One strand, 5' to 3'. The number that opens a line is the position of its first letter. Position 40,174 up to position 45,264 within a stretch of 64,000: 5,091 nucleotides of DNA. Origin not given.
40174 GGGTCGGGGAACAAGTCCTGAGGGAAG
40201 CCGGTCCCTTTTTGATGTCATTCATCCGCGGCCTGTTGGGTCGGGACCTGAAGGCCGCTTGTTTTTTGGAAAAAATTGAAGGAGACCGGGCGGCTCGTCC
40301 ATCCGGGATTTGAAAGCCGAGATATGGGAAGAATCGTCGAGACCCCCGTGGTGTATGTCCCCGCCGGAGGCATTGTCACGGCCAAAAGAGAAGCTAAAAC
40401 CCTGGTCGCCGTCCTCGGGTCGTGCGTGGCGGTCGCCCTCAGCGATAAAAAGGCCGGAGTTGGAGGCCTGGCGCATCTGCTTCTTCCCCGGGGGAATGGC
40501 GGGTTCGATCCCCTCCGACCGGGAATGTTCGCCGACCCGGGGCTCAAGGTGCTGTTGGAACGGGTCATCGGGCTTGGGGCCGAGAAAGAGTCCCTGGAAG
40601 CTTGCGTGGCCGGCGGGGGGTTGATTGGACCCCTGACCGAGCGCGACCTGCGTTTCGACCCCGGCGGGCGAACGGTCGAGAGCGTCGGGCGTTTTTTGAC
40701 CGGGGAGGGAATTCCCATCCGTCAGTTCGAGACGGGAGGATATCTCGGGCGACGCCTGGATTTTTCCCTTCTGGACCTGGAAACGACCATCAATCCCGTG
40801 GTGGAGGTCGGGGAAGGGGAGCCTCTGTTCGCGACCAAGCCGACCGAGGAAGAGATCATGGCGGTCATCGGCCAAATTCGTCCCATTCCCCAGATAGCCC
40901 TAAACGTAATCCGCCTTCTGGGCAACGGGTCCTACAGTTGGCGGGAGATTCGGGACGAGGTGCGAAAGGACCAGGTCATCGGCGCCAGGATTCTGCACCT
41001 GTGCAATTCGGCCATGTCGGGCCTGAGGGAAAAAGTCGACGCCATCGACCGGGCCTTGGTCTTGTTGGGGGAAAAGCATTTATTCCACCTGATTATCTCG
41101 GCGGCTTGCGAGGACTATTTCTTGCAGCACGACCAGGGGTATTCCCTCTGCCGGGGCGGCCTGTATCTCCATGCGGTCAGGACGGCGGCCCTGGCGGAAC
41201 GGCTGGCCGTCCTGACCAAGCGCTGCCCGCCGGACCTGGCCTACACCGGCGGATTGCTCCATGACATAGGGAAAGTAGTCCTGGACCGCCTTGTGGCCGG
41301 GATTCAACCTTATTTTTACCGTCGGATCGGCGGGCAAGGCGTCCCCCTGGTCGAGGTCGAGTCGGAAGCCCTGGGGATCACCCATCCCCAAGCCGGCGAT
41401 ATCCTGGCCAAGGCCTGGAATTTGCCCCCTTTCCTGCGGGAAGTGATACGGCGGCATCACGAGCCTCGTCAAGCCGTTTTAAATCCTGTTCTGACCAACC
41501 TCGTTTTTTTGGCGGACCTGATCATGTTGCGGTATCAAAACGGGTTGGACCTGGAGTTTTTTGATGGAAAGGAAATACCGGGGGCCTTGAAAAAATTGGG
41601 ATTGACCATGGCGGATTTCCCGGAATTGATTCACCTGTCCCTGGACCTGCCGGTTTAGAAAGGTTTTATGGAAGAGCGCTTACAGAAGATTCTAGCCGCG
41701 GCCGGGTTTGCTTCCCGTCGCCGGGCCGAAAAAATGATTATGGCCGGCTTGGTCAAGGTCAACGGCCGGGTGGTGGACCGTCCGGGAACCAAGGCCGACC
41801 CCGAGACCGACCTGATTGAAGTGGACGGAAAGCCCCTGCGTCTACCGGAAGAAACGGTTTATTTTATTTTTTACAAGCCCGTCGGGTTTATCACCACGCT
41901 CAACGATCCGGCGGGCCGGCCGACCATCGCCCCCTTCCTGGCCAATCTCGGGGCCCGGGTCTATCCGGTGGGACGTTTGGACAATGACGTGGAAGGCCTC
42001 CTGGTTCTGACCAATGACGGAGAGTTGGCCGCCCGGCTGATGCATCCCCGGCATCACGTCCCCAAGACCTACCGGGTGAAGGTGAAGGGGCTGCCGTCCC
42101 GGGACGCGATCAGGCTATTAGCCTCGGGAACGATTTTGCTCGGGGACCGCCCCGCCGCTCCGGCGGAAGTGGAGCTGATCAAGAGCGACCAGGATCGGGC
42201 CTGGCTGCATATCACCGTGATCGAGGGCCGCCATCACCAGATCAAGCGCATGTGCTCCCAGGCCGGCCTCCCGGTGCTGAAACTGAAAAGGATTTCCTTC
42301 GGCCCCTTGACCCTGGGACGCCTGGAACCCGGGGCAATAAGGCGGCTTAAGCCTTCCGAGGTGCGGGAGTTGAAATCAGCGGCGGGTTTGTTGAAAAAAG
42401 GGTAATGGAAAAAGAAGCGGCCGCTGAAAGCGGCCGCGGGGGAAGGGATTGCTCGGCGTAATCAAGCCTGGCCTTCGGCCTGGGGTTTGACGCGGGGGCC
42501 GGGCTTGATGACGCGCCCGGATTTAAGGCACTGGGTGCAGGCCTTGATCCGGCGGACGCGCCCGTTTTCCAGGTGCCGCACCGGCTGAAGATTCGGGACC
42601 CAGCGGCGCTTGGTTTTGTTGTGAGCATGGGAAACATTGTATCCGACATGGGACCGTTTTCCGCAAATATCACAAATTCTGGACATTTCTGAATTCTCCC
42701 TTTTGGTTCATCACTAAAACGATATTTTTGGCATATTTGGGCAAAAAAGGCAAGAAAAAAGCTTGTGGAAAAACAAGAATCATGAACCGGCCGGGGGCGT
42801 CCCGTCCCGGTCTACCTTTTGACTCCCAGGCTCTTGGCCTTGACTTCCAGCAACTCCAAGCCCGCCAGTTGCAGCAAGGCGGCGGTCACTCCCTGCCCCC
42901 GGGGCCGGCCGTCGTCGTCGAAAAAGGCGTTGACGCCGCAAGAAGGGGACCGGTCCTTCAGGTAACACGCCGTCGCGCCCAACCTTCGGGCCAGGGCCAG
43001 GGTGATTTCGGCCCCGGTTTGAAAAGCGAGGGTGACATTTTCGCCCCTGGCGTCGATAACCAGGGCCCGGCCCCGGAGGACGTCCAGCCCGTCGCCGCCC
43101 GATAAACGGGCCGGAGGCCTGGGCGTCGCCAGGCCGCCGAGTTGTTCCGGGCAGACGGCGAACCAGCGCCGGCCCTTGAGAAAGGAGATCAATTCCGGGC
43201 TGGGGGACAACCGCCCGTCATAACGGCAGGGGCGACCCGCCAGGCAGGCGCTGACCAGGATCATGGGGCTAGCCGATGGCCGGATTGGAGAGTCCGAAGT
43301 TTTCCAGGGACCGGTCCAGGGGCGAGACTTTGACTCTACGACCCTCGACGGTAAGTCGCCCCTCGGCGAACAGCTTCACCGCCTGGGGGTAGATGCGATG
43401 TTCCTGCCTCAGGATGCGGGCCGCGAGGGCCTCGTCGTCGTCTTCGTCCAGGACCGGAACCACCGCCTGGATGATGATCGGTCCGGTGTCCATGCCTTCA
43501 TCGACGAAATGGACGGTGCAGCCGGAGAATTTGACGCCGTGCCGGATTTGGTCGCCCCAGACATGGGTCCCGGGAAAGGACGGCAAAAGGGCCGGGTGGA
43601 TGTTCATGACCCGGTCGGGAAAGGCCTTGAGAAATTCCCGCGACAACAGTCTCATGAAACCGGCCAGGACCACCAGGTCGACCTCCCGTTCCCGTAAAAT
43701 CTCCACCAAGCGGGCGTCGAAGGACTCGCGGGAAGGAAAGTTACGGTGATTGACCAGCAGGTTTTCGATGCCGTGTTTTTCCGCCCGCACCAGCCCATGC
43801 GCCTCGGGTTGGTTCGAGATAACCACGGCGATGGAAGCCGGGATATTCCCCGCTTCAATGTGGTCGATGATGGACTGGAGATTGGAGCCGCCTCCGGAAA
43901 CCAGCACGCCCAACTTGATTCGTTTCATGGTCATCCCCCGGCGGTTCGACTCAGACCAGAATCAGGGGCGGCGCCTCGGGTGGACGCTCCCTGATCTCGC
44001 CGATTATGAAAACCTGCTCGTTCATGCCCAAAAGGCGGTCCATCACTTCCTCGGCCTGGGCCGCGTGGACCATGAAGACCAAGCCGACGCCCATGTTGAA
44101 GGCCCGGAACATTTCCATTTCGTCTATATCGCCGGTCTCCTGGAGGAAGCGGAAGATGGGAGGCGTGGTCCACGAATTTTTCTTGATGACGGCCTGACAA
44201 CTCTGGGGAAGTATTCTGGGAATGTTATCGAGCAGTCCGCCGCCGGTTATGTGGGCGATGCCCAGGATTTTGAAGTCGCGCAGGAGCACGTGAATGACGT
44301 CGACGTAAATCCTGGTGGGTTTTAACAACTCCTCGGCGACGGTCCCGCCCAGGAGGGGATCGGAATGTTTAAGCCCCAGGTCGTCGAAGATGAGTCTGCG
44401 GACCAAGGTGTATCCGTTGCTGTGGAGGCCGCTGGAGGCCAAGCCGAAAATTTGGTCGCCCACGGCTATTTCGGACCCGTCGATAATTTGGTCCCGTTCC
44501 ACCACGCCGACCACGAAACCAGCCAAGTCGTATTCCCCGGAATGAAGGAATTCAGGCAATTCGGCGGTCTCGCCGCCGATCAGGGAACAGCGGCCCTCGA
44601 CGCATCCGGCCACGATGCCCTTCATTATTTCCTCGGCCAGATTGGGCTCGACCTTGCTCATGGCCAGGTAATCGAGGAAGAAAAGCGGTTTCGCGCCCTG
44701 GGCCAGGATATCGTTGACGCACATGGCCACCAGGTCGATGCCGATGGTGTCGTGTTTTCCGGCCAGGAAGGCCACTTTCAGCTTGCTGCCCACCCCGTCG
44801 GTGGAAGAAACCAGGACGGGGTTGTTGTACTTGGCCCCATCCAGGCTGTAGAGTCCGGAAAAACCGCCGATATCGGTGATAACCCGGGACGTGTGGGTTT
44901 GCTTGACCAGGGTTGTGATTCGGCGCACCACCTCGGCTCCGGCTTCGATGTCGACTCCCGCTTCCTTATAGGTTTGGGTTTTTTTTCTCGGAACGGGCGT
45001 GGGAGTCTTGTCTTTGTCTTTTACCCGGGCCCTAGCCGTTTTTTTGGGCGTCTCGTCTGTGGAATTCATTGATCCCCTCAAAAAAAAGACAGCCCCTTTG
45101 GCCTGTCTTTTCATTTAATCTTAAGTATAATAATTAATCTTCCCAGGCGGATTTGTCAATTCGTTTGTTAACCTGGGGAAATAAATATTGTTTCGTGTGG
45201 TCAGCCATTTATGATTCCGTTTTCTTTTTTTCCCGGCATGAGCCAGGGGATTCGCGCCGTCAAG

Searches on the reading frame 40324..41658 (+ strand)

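Call 71: search_protein_families(library=pfam, proteins=[window:40324-41658:+], max_evalue=0.00001)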
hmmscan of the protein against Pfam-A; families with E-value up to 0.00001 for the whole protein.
window:40324-41658:+ (444 aa): 3 families
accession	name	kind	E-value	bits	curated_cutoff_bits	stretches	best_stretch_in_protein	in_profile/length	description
PF08668.18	HDOD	-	3e-42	144.8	22.9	1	187-381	3-196/196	HDOD domain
PF03975.18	CheD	-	1.1e-13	51.8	25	1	62-156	12-106/108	CheD chemotactic sensory transduction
PF01966.28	HD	-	3.9e-09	37.3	22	1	281-398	2-111/116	HD domain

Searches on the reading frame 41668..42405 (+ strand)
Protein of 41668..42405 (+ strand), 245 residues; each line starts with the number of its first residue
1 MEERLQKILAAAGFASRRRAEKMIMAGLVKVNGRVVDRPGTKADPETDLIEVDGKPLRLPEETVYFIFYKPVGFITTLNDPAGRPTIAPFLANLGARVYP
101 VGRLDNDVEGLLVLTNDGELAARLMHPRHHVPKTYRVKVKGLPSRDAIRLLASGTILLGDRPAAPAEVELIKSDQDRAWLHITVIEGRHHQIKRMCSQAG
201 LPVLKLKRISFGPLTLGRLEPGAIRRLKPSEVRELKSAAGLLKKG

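Call 71: search_protein_families(library=pfam, proteins=[window:41668-42405:+], max_evalue=0.00001)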
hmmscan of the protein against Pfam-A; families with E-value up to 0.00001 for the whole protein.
window:41668-42405:+ (245 aa): 2 families
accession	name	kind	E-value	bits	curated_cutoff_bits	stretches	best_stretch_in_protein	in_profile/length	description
PF00849.27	PseudoU_synth_2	-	9.4e-24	84.8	26.8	1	65-198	2-152/152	RNA pseudouridylate synthase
PF01479.30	S4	-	8.4e-16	57.9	22.8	1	3-46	1-45/48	S4 domain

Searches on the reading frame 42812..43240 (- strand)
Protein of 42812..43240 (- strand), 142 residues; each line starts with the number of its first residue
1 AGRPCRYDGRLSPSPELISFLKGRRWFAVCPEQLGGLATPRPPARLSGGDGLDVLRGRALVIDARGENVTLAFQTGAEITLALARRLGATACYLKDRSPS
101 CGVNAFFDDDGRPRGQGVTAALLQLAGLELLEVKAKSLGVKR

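Call 71: search_protein_families(library=pfam, proteins=[window:42812-43240:-], max_evalue=0.00001)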
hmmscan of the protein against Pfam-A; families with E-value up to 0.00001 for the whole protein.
window:42812-43240:- (142 aa): 1 family
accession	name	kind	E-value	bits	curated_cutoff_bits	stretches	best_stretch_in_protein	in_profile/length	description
PF04463.17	2-thiour_desulf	-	5.4e-27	95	34.7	1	2-131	9-137/141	2-thiouracil desulfurase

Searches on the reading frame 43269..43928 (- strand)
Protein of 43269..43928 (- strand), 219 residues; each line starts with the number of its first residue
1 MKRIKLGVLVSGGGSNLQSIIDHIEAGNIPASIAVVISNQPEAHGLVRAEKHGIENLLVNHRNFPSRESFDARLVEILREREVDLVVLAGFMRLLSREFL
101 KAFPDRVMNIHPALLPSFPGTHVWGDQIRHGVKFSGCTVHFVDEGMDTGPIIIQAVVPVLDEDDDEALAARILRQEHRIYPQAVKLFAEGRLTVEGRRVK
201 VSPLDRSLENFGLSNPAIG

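Call 71: search_protein_families(library=pfam, proteins=[window:43269-43928:-], max_evalue=0.00001)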
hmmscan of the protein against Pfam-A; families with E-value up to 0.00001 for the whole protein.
window:43269-43928:- (219 aa): 1 family
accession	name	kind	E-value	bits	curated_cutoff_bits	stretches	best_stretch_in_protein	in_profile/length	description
PF00551.24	Formyl_trans_N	-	2.1e-57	194.2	26.1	1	5-184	2-181/181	Formyl transferase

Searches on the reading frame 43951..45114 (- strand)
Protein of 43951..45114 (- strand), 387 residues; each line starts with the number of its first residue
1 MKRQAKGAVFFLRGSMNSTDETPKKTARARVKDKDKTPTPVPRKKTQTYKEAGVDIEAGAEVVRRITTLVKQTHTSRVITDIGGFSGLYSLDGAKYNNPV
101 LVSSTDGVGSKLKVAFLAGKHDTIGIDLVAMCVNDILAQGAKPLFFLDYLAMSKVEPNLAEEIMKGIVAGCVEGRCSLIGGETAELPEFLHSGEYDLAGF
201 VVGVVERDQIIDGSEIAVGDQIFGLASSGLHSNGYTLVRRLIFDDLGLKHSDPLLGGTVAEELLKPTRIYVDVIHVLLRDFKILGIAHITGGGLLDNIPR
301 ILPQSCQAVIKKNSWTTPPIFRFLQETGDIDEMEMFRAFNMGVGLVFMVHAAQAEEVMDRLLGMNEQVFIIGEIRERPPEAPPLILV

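Call 71: search_protein_families(library=pfam, proteins=[window:43951-45114:-], max_evalue=0.00001)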
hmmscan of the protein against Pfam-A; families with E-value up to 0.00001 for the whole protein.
window:43951-45114:- (387 aa): 2 families
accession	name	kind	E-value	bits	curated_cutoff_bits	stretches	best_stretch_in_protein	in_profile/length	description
PF02769.27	AIRS_C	-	8.5e-29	101.2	23.1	1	218-378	2-149/156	AIR synthase related protein, C-terminal domain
PF00586.29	AIRS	-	5.4e-24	85.2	24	1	100-205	14-112/112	AIR synthase related protein, N-terminal domain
